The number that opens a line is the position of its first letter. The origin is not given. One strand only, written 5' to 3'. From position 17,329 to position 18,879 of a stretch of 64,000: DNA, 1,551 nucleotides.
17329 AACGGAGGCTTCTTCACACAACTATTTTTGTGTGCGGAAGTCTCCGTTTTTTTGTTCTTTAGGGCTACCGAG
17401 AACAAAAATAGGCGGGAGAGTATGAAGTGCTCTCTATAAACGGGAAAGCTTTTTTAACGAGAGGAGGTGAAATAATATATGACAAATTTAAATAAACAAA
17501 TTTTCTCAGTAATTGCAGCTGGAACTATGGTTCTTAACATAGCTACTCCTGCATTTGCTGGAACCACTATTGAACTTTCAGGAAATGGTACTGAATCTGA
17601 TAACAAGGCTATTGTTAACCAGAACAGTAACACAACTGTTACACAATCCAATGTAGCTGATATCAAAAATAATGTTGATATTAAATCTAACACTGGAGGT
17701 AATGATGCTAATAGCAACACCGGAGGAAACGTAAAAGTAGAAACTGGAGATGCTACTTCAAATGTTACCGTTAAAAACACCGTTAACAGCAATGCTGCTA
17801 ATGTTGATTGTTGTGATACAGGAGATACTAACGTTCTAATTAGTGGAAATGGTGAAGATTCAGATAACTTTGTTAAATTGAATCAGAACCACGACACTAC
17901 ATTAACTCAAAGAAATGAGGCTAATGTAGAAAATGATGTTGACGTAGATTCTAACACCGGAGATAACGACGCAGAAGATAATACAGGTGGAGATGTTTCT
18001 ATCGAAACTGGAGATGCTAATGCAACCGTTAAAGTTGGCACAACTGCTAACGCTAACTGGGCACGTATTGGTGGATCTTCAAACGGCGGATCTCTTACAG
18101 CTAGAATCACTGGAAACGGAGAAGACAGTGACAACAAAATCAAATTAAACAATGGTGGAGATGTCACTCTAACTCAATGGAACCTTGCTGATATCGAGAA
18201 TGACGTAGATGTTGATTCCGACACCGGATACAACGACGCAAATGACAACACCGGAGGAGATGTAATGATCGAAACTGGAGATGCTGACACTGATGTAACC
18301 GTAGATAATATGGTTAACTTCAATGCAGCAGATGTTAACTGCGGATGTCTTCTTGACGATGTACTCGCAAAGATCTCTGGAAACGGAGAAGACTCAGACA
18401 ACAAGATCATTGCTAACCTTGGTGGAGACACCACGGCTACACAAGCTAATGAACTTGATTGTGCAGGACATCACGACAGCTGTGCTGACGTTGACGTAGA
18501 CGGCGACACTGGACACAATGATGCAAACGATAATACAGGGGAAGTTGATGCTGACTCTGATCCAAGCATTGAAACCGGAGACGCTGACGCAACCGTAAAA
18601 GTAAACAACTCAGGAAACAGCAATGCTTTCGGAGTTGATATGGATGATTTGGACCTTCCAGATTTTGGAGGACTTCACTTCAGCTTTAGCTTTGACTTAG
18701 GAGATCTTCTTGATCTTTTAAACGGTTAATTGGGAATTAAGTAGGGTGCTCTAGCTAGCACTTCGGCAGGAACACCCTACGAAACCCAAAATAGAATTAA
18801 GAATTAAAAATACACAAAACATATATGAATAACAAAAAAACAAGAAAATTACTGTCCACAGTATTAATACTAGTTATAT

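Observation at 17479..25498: Accessory locus: four paralogous secreted tandem-repeat proteins with shared signal peptide and Cys-Cys motifs, one LPATG substrate, a sortase and an RTX-like protein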

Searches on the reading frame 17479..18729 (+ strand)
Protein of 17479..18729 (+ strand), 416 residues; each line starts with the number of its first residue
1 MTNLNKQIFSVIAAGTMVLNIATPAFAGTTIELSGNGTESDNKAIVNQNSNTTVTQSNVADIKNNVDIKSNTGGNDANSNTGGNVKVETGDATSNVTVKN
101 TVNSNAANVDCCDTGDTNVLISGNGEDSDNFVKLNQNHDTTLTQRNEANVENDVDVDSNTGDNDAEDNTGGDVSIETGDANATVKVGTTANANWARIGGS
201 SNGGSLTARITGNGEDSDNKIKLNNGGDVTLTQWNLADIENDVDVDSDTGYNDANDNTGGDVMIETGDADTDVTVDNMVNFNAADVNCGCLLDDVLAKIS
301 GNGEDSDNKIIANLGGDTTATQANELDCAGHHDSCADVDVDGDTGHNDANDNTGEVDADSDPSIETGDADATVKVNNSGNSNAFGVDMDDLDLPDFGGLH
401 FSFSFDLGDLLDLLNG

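Call 3: search_protein_families(library=pfam, proteins=[window:17479-18729:+], max_evalue=1)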
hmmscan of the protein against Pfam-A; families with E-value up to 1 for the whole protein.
window:17479-18729:+ (416 aa): 0 families

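Call 6: search_protein_families(library=ncbifam, proteins=[window:17479-18729:+], max_evalue=1)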
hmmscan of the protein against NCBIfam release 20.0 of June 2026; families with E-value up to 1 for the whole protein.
window:17479-18729:+ (416 aa): 0 families

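Call 27: find_homologous_proteins(query=A2, max_evalue=1e-10)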
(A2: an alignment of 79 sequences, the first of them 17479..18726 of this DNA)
Query A2 (79 sequences) (416 aa, profile of the alignment): 1216 proteins with E <= 1e-10 among 8000 candidates; the best 120 are listed.
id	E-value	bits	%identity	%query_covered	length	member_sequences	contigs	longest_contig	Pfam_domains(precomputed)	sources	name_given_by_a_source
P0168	3.7e-192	657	49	94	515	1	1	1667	-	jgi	jgi:hypothetical protein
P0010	5.9e-177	607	47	95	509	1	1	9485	-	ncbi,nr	ncbi:hypothetical protein HY407_04625 [Candidatus Gottesmanbacteria bacterium]|nr:hypothetical prote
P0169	8.9e-170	583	48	93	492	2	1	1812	-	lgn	-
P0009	1.0e-169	583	46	95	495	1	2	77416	-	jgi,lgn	jgi:hypothetical protein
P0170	6.4e-168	577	44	94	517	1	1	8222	-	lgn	-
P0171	9.3e-168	577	46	92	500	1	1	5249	-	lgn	-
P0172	5.7e-163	561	51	97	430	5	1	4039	-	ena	-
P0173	8.6e-161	554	55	100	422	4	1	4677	-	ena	-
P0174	8.8e-161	554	53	100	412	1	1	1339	-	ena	-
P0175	1.0e-160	553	54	98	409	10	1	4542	-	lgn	-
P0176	1.0e-160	553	45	93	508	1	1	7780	-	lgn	-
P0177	1.5e-160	553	53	98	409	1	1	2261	-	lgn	-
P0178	1.8e-160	553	56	93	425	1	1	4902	-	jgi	jgi:hypothetical protein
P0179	3.9e-160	551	56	100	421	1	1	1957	-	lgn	-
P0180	7.9e-160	550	57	94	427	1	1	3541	-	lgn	-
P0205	8.8e-156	537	59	95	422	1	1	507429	-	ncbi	-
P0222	1.6e-154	533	48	97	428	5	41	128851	-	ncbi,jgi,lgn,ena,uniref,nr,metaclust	ncbi:hypothetical protein A2962_03765 [Candidatus Woesebacteria bacterium RIFCSPLOWO2_01_FULL_39_61]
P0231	8.1e-154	531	55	100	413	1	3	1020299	-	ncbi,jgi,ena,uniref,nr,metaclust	ncbi:hypothetical protein A3A79_00360 [Candidatus Gottesmanbacteria bacterium RIFCSPLOWO2_01_FULL_43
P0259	7.3e-152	524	100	100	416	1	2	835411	-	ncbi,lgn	-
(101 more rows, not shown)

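Call 31: find_encoding_contigs(protein=P0231, flank=10000, max_places=1)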
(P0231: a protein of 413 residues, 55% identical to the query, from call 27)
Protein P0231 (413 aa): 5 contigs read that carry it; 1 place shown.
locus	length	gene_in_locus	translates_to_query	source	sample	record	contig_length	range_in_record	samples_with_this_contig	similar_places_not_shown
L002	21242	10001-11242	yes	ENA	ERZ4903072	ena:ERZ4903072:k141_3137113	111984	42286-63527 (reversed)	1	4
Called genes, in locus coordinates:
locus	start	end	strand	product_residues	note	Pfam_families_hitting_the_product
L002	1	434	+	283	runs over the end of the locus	PF05697:Trigger_N, PF05698:Trigger_C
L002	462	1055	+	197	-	PF18904:DUF5660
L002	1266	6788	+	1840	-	PF24514:SpaA_4 (faint), PF19403:SpaA_2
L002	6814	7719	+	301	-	-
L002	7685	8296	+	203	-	PF04203:Sortase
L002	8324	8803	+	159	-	-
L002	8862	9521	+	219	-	-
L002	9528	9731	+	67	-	PF10055:DUF2292 (weak)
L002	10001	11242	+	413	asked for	-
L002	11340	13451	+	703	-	-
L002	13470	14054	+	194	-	-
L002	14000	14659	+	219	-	PF04203:Sortase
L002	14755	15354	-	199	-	-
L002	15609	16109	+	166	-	-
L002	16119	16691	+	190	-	-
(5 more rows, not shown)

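Call 32: find_encoding_contigs(protein=P0222, flank=10000, max_places=1)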
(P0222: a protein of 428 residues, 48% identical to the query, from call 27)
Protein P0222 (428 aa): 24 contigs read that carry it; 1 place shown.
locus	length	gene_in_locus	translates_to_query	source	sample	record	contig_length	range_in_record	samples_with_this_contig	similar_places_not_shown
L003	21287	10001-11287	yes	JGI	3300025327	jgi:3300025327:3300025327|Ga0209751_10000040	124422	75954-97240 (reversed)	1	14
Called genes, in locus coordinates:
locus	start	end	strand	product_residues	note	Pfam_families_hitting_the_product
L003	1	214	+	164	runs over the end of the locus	-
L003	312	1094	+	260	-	PF00005:ABC_tran, PF01637:ATPase_2 (weak), PF13191:AAA_16 (faint), PF20720:nSTAND3 (faint), PF13401:AAA_22 (weak), PF13304:AAA_21 (faint)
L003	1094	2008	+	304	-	PF18075:FtsX_ECD, PF02687:FtsX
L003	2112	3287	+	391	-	PF01551:Peptidase_M23 (faint)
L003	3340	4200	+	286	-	-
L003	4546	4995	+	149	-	PF02367:TsaE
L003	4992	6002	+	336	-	PF01073:3Beta_HSD, PF01370:Epimerase, PF02719:Polysacc_synt_2, PF04321:RmlD_sub_bind, PF07993:NAD_binding_4, PF16363:GDP_Man_Dehyd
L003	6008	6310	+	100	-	PF00814:TsaD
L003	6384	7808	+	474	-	PF00082:Peptidase_S8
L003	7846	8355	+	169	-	-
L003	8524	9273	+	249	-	-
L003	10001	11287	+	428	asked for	-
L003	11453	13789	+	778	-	-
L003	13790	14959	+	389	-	-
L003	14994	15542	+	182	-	PF04203:Sortase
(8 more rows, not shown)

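Call 33: find_encoding_contigs(protein=P0205, flank=10000, max_places=1)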
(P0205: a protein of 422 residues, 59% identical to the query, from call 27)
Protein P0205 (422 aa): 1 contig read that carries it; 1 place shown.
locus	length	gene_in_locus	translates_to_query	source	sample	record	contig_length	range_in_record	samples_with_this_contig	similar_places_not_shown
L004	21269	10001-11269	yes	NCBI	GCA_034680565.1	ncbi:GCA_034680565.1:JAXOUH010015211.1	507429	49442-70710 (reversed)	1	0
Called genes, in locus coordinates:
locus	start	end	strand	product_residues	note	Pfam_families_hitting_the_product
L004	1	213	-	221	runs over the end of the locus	PF01694:Rhomboid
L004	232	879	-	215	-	PF06210:DUF1003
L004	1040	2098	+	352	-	PF02661:Fic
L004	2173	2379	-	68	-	-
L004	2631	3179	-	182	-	-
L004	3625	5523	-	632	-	-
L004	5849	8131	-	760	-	PF26449:DUF8128, PF01935:DUF87, PF10412:TrwB_AAD_bind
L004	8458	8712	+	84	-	PF00076:RRM_1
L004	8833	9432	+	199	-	-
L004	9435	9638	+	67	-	PF10055:DUF2292 (faint)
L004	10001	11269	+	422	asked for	-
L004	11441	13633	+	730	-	-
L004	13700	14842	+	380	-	-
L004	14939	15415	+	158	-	PF04203:Sortase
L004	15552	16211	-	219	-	-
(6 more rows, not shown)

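Call 34: find_related_loci(query=A3, collection=genome_contigs, flank=8000)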
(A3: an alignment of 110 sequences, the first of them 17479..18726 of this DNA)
Query A3 (416 aa) in genome_contigs; peptide patterns used: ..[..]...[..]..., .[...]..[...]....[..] (x = any residue, [..] = any of these).
258 stretches matched a pattern; 163 encode a relative of the query (tblastn E <= 1e-3); the best 80 are kept; 80 distinct loci.
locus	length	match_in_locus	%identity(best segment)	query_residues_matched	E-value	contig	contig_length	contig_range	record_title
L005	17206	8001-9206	61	1-395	2e-127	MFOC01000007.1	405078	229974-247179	MAG: Candidatus Levybacteria bacterium RIFCSPHIGHO2_02_FULL_40_18 rifcsphigho2_02_scaffold_49, whole genome shotgun sequ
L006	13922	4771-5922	60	1-394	1e-125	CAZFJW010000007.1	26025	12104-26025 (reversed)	MAG TPA_asm: uncultured Gammaproteobacteria bacterium isolate SRP342105_co1_31 genome assembly, contig: NODE_2454_length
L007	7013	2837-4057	56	1-414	2e-124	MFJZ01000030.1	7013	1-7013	MAG: Candidatus Gottesmanbacteria bacterium RIFCSPLOWO2_01_FULL_49_10 rifcsplowo2_01_scaffold_30608, whole genome shotgu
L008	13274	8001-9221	55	1-414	6e-121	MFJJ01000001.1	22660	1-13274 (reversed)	MAG: Candidatus Gottesmanbacteria bacterium RIFCSPHIGHO2_01_FULL_46_14 rifcsphigho2_01_scaffold_10795, whole genome shot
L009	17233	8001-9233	55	1-414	7e-121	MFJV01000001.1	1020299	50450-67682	MAG: Candidatus Gottesmanbacteria bacterium RIFCSPLOWO2_01_FULL_43_11b rifcsplowo2_01_scaffold_30, whole genome shotgun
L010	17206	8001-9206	54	1-405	9e-121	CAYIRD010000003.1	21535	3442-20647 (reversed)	MAG TPA_asm: uncultured Gammaproteobacteria bacterium isolate ERP119705_co24_323 genome assembly, contig: NODE_2681_leng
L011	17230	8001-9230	57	1-414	1e-118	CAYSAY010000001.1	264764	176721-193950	MAG TPA_asm: uncultured Gammaproteobacteria bacterium isolate ERP113451_co1_283 genome assembly, contig: NODE_7_length_2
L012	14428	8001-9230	57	1-414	6e-118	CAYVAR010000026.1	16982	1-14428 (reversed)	MAG TPA_asm: uncultured Gammaproteobacteria bacterium isolate binchicken_co110_1166 genome assembly, contig: NODE_7293_l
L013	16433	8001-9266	55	1-414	3e-115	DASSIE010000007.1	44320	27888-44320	MAG TPA_asm: Patescibacteria group bacterium isolate SMAG_U1079 k141_397974, whole genome shotgun sequence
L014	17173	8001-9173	57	1-396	5e-115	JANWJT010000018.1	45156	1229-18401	MAG: Candidatus Microgenomates bacterium isolate CRAIB_MAG74 c_000000099751, whole genome shotgun sequence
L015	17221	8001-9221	53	1-403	3e-114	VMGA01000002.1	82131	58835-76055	MAG: Microgenomates group bacterium Gr01-1014_16 G01um101416_scaffold_243, whole genome shotgun sequence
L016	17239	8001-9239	55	1-405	1e-113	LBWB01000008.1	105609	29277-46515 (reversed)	MAG: Candidatus Woesebacteria bacterium GW2011_GWB1_39_12 UT24_C0008, whole genome shotgun sequence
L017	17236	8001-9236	50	1-414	2e-112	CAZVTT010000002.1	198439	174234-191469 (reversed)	MAG TPA_asm: uncultured Gammaproteobacteria bacterium isolate SRP292972_co1_32 genome assembly, contig: NODE_96_length_1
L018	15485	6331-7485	56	4-385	2e-111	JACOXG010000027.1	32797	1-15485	MAG: Candidatus Daviesbacteria bacterium isolate NC_groundwater_147_Ag_S-0.1um_38_19 S4_GD2017_2_S1_scaffold_2574, whole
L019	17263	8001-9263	53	1-414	2e-109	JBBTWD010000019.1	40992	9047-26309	MAG: Patescibacteria group bacterium isolate H43-bin018_1 H43_bin018_1_000000000019, whole genome shotgun sequence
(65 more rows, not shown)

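Call 35: predict_structure(alignment_id=A3)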
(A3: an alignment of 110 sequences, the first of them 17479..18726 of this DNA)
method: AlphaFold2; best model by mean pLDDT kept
length: 416 residues; sequences in the alignment: 110
mean_pLDDT: 82.5   pTM: 0.70
mean pLDDT of the five models: 82.5, 78.5, 77.0, 65.8, 55.5
residues with pLDDT >= 90: 203; 70-90: 140; 50-70: 37; < 50: 36
segments of 3 or more residues with pLDDT < 50: 1-22, 393-405
pLDDT, mean of each block of 10 residues (from residue 1): 39 40 61 91 90 92 94 83 85 94 88 79 93 91 95 94 81 89 94 85 83 94 91 95 93 79 89 93 82 83 93 90 85 82 85 62 86 90 83 42 52 71
secondary structure, 60 per line:
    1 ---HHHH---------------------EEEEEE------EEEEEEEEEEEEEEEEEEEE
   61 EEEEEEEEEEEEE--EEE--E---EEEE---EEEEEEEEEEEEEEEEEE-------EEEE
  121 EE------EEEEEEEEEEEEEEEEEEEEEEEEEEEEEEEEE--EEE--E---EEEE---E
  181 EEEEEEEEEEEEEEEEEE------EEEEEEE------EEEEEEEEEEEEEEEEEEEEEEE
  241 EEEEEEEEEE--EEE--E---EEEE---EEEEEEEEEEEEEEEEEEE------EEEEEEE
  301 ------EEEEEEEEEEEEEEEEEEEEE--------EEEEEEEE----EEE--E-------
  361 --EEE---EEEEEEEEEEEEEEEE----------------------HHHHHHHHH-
elements in order: H4-7 E29-34 E41-73 E76-78 E85-88 E92-109 E117-122 E129-161 E164-166 E173-176 E180-198 E205-211 E218-250 E253-255 E262-265 E269-287 E294-300 E307-327 E336-343 E348-350 E363-365 E369-384 H407-415

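Call 49: search_solved_structures(query=A3, max_evalue=1)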
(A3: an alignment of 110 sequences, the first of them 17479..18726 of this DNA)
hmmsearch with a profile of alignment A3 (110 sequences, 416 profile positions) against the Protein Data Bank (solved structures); distinct sequences matched with E-value up to 1: 0.

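Call 50: find_encoding_contigs(protein=P0259, flank=1000, max_places=3)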
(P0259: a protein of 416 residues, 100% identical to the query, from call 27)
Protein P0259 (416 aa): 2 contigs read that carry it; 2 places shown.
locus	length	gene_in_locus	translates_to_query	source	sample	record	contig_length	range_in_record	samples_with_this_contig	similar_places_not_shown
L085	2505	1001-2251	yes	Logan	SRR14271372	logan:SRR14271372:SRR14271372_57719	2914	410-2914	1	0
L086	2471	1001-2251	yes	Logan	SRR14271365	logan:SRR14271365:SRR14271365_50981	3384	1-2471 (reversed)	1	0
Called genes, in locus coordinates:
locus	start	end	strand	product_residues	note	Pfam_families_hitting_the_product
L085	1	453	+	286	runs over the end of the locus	?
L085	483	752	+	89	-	PF10055:DUF2292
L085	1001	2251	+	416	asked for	-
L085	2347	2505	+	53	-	?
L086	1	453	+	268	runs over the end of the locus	-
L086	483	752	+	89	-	PF10055:DUF2292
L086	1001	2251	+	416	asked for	-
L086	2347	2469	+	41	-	?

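Call 87: fold_search(model_id=the predicted structure, library=pdb)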
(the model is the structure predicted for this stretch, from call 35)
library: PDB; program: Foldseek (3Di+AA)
matches with E <= 10: 124; with E <= 0.001: 0
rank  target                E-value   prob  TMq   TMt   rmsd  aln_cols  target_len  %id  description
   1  9u4u_A                8.7e-03  0.08  0.06  0.13  34.8       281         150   13  Structure of the functional amyloid FapC from Pseudomonas sp.UK4 (released 2025-08-06)
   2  5nxk_C                1.8e-01  0.01  0.05  0.06  40.7       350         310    9  L. reuteri 53608 SRRP (released 2018-03-21)
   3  5awf_B                3.0e-01  0.01  0.04  0.04  40.9       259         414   10  Crystal structure of SufB-SufC-SufD complex from Escherichia coli (released 2015-11-11)
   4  2zu0_B                3.1e-01  0.01  0.06  0.06  40.0       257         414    8  Crystal structure of SufC-SufD complex involved in the iron-sulfur cluster biosynthesis (released 2009-03-10)
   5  5nxk_B                3.1e-01  0.01  0.05  0.06  40.4       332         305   10  L. reuteri 53608 SRRP (released 2018-03-21)
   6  5gkd_A                3.3e-01  0.01  0.06  0.04  41.9       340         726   12  Structure of PL6 family alginate lyase AlyGC (released 2017-02-08)
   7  8c50_A                3.5e-01  0.01  0.05  0.05  44.4       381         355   10  Pontibacter korlensis curli subunit CsgA (released 2023-06-28)
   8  5awg_B                4.4e-01  0.01  0.06  0.07  38.1       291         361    6  Crystal structure of Hg-bound SufB-SufC-SufD complex from Escherichia coli (released 2015-11-11)
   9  5awf_E                5.1e-01  0.01  0.05  0.06  40.6       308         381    8  Crystal structure of SufB-SufC-SufD complex from Escherichia coli (released 2015-11-11)
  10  6k0v_A                5.4e-01  0.00  0.04  0.03  41.9       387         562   11  Catalytic domain of GH87 alpha-1,3-glucanase D1069A in complex with tetrasaccharides (released 2019-12-25)
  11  2pyg_B                5.9e-01  0.01  0.04  0.05  41.9       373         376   14  Azotobacter vinelandii Mannuronan C-5 epimerase AlgE4 A-module (released 2008-05-27)
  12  5nxk_A                7.6e-01  0.00  0.05  0.06  40.7       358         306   11  L. reuteri 53608 SRRP (released 2018-03-21)
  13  4kh3                  8.4e-01  0.00  0.04  0.04  49.0       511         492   10  Structure of a bacterial self-associating protein (released 2014-01-15)
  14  1hg8_A                9.2e-01  0.00  0.04  0.04  41.5       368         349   10  Endopolygalacturonase from the phytopathogenic fungus Fusarium moniliforme (released 2001-11-10)
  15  4mr0_B                9.7e-01  0.00  0.05  0.04  41.8       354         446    9  Crystal structure of PfbA, a surface adhesin of Streptococcus pneumoniae (released 2014-02-05)
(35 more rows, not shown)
